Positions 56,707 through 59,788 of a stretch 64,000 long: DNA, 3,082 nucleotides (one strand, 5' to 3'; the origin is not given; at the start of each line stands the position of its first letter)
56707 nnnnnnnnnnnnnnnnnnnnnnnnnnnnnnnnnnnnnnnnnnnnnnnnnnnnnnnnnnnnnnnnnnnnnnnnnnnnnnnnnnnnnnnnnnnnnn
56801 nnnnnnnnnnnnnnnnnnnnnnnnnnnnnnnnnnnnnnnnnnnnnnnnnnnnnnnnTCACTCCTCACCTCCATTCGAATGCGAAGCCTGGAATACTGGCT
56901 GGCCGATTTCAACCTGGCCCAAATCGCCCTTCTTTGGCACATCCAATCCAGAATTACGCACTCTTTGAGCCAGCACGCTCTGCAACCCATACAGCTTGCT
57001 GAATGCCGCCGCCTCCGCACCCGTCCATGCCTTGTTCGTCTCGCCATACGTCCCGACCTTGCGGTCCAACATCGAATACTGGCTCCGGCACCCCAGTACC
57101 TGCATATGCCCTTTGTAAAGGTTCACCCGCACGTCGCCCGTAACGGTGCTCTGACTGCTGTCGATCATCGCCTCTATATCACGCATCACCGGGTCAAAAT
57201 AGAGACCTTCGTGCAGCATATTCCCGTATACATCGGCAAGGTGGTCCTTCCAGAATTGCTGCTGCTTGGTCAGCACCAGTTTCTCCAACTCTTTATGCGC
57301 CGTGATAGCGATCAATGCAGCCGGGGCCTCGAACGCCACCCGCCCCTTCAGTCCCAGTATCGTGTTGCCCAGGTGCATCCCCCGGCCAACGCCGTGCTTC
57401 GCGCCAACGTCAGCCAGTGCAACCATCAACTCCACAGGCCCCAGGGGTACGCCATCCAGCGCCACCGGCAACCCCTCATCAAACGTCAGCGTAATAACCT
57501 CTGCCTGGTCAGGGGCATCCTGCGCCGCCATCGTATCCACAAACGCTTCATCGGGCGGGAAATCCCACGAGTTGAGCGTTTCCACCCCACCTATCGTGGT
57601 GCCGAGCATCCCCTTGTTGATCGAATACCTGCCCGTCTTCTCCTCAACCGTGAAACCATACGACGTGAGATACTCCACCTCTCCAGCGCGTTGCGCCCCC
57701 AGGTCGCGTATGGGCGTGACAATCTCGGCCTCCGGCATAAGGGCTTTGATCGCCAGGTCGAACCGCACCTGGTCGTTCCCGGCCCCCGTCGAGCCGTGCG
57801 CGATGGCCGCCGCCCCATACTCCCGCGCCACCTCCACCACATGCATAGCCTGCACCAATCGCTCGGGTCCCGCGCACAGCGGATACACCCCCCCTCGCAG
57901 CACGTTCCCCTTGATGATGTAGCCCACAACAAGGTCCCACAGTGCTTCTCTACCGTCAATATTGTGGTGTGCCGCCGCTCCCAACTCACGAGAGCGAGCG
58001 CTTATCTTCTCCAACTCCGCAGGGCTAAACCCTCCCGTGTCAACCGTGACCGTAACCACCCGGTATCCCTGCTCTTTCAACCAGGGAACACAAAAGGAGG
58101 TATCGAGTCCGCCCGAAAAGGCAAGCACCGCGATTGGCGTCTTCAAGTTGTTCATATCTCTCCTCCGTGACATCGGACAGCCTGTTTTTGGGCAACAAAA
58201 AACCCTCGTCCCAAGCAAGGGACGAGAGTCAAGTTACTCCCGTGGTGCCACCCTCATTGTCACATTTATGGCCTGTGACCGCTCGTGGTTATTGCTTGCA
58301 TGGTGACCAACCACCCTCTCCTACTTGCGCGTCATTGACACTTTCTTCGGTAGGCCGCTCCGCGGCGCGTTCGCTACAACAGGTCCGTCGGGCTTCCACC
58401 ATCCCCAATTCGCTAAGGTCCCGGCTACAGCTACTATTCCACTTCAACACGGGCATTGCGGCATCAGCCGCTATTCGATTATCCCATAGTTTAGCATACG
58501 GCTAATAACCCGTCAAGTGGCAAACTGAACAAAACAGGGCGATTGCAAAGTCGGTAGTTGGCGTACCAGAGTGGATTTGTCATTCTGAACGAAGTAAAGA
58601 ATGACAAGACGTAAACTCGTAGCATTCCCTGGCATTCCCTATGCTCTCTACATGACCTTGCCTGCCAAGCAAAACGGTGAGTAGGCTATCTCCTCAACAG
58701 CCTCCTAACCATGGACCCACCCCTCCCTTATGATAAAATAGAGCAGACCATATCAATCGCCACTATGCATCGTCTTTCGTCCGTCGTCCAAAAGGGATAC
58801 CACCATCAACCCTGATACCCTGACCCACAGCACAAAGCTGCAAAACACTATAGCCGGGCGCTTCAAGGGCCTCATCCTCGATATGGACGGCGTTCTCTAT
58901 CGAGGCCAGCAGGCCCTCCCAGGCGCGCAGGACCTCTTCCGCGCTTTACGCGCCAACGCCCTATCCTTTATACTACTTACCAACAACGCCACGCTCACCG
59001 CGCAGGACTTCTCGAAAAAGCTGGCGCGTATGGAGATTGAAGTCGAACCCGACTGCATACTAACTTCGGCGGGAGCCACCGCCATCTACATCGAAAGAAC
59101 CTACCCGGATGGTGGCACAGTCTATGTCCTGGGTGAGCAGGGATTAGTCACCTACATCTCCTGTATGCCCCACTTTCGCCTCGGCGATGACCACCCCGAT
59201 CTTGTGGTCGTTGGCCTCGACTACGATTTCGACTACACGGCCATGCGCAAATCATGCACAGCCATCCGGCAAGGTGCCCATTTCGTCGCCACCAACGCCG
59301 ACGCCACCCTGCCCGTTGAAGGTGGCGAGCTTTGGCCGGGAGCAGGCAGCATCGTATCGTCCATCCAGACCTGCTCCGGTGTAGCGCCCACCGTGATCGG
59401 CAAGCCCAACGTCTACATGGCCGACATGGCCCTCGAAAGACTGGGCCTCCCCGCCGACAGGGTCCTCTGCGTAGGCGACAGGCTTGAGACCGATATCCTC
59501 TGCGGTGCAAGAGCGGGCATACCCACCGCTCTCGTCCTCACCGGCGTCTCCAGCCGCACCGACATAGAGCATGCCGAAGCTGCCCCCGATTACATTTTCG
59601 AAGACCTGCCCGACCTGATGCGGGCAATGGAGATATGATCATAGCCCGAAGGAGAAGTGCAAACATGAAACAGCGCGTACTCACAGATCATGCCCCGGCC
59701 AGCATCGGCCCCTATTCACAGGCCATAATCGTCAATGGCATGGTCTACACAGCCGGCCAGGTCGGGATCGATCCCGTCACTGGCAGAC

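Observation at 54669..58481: Arginine operon argG-DUF1611-argF'-argH under a T-box-like leader, with a non-canonical carbamoyltransferase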

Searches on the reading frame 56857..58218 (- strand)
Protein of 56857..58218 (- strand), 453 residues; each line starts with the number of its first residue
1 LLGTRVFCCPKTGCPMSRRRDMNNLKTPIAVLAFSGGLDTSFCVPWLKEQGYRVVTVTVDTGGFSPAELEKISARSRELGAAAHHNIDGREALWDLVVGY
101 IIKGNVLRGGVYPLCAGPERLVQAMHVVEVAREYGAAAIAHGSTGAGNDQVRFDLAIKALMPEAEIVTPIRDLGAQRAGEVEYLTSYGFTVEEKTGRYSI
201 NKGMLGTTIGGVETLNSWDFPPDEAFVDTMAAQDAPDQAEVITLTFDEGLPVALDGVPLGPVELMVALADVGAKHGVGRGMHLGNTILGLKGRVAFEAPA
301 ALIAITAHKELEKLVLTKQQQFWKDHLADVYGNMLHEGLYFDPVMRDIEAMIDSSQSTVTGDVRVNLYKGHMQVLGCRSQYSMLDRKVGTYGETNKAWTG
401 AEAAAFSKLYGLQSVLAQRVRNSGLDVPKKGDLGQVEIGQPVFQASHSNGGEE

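Call 6: search_protein_families(library=pfam, proteins=[window:56857-58218:-])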
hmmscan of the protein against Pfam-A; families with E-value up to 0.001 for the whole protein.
window:56857-58218:- (453 aa): 3 families
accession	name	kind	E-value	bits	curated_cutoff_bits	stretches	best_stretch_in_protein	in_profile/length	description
PF20979.2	Arginosuc_syn_C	-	1.2e-52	179.2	27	1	198-414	1-216/219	Arginosuccinate synthase C-terminal domain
PF00764.25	Arginosuc_synth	-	1.2e-39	136.4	27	1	30-188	2-160/162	Arginosuccinate synthase N-terminal HUP domain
PF06508.19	QueC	-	7e-06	26.1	22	1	30-88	2-59/210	Queuosine biosynthesis protein QueC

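Call 8: search_protein_families(library=ncbifam, proteins=[window:56857-58218:-], max_evalue=1)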
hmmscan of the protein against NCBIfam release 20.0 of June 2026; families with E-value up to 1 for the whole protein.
window:56857-58218:- (453 aa): 12 families
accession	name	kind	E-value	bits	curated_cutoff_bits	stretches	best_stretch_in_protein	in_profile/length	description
NF003385.0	PRK04527.1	equivalog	1.6e-110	369.5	603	1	31-421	7-396/401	argininosuccinate synthase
NF001770.0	PRK00509.1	equivalog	1.8e-100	336.8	334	1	30-421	7-398/401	argininosuccinate synthase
TIGR00032.1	argG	equivalog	9.4e-99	331.4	268.2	1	30-418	2-390/394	argininosuccinate synthase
NF010392.0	PRK13820.1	equivalog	7.8e-94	314.9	512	1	29-422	4-393/395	argininosuccinate synthase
NF038212.1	argG_rel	exception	2.9e-30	105.4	425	1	30-379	17-363/381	argininosuccinate synthase-related protein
NF003779.0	PRK05370.1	equivalog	7.5e-29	100.8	657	1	32-371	16-368/448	argininosuccinate synthase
NF011258.0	PRK14664.1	equivalog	3.1e-05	23.2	680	1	31-142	9-115/362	tRNA 2-thiouridine(34) synthase MnmA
TIGR00364.1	TIGR00364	equivalog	3.9e-05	23.3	150.3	1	30-88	1-58/201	7-cyano-7-deazaguanine synthase QueC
NF001138.1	PRK00143.1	equivalog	0.00073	18.6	284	1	31-142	3-120/345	tRNA 2-thiouridine(34) synthase MnmA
NF008317.0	PRK11106.1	equivalog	0.0023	17.3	378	1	30-89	4-63/231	7-cyano-7-deazaguanine synthase QueC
TIGR00268.2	TIGR00268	equivalog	0.018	14.3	150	1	30-83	16-71/259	ATP-dependent sacrificial sulfur transferase LarE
NF011259.0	PRK14665.1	equivalog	0.15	11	364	1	31-106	9-85/360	tRNA 2-thiouridine(34) synthase MnmA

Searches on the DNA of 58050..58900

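Call 4: search_rna_families(source=window, start=58050, end=58900, threshold=evalue, max_evalue=10, show_alignments=4)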
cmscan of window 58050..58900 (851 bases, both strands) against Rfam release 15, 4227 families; matches with E-value up to 10: 2.
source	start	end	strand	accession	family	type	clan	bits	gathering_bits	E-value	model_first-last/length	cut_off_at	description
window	58215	58456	-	RF00230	T-box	Cis-reg; leader;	-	81.4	93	6.1e-18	1-219/219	no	T-box leader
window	58134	58168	+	RF02147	MEG8_3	Gene; lncRNA;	-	13.6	40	1.1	1-66/66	no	Maternally expressed 8 exon 3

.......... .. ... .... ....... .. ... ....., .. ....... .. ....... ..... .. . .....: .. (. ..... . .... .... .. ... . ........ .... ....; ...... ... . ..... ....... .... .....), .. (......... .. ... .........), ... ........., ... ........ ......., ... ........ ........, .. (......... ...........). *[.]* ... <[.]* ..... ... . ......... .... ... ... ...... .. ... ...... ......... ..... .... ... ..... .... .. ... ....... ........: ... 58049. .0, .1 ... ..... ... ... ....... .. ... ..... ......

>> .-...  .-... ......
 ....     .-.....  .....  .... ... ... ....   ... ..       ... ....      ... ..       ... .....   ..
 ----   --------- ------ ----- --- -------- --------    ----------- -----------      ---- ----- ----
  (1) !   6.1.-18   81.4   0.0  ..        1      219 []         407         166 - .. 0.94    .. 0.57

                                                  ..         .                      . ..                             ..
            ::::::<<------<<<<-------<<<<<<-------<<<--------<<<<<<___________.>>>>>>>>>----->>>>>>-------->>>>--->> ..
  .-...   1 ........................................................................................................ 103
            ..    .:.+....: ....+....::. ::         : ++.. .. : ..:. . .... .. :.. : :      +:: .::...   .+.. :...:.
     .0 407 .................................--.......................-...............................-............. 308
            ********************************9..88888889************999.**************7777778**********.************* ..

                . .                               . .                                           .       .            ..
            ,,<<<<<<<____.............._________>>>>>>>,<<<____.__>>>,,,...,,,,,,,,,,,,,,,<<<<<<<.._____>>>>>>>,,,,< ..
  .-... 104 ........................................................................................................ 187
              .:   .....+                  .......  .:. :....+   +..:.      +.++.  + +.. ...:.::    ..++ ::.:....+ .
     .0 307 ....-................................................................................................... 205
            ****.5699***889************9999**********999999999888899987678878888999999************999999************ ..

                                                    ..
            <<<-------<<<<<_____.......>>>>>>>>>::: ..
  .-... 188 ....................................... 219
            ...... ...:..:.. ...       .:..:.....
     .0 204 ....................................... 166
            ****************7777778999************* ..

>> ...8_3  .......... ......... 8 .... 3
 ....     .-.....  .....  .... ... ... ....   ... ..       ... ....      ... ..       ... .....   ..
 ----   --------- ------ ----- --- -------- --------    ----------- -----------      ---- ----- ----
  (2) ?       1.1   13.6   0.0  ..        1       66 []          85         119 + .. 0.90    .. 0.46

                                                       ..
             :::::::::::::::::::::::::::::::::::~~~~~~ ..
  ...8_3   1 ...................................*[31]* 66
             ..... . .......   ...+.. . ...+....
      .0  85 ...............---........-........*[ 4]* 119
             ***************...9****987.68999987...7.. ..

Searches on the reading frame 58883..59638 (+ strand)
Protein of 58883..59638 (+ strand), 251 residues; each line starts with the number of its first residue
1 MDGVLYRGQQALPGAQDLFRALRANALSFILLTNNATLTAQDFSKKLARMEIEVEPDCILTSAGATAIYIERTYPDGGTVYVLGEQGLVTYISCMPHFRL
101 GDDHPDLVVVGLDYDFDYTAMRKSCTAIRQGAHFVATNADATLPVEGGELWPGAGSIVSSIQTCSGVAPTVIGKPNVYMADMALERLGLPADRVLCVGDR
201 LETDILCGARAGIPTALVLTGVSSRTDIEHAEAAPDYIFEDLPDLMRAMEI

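Call 6: search_protein_families(library=pfam, proteins=[window:58883-59638:+])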
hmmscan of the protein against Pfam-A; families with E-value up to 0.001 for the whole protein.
window:58883-59638:+ (251 aa): 4 families
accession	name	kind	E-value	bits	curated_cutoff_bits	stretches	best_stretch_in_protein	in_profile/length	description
PF13242.12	Hydrolase_like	-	4.2e-24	84.7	22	1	171-245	1-75/75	HAD-hyrolase-like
PF13344.12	Hydrolase_6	-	1.9e-23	82.8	27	1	1-92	5-95/101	Haloacid dehalogenase-like hydrolase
PF00702.32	Hydrolase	-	5.3e-11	43.7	26.4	1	1-212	8-191/191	haloacid dehalogenase-like hydrolase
PF13419.12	HAD_2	-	6.8e-06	26.8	23.8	1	170-218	131-178/178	Haloacid dehalogenase-like hydrolase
